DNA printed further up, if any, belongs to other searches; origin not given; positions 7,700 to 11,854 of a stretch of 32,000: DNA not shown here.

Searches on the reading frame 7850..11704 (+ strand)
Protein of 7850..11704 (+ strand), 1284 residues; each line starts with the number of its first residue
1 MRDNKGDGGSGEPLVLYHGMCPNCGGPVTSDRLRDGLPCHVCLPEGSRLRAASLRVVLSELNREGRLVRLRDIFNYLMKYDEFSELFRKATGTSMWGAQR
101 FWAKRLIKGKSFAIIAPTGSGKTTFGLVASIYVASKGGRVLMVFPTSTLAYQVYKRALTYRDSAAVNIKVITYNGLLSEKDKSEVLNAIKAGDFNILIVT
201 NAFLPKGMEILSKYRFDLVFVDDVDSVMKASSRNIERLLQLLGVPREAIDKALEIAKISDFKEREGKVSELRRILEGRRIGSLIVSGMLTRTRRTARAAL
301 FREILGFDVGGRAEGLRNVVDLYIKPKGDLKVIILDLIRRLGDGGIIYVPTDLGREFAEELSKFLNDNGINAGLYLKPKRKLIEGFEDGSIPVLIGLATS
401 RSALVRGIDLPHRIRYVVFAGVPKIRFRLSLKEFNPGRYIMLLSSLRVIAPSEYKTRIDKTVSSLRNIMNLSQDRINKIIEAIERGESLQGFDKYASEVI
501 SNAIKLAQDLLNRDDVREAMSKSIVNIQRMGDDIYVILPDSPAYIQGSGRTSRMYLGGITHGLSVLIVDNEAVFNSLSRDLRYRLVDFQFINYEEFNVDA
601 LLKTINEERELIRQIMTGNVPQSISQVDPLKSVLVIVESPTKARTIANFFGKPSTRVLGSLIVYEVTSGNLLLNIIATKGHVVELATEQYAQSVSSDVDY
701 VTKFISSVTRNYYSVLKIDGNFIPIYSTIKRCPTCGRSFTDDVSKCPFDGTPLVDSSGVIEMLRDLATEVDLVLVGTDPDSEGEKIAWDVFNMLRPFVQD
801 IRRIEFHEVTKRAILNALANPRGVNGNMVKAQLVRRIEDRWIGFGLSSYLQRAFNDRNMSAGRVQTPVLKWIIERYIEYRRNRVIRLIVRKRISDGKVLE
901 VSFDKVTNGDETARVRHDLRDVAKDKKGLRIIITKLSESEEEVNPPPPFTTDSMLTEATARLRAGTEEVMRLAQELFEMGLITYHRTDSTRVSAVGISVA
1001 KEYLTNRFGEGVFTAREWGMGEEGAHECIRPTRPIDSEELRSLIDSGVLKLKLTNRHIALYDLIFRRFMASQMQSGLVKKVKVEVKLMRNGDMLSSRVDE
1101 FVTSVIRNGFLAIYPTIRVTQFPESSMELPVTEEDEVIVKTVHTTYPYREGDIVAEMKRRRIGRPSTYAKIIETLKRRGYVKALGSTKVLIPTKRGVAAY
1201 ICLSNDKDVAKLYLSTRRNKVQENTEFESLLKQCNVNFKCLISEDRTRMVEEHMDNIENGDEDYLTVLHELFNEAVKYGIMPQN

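Call 28: search_protein_families(library=pfam, proteins=[window:7850-11704:+], max_evalue=0.001)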
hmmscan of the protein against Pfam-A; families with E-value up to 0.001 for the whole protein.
window:7850-11704:+ (1284 aa): 6 families
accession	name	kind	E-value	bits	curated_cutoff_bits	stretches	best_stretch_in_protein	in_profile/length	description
PF01131.25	Topoisom_bac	-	1e-73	249.1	35.1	1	825-1208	3-382/411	DNA topoisomerase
PF01751.28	Toprim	-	1.7e-16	60.6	23.1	1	633-808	1-95/96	Toprim domain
PF00270.35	DEAD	-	1.1e-13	51.7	26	1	102-243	7-146/167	DEAD/DEAH box helicase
PF17915.7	zf_Rg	-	1.2e-11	44.2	25.5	1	16-45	5-34/49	Reverse gyrase zinc finger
PF00271.37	Helicase_C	-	3.5e-07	30.9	23.5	0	133-202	11-74/110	Helicase conserved C-terminal domain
PF04851.21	ResIII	-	4.2e-07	30.5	22.5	1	108-235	22-146/164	Type III restriction enzyme, res subunit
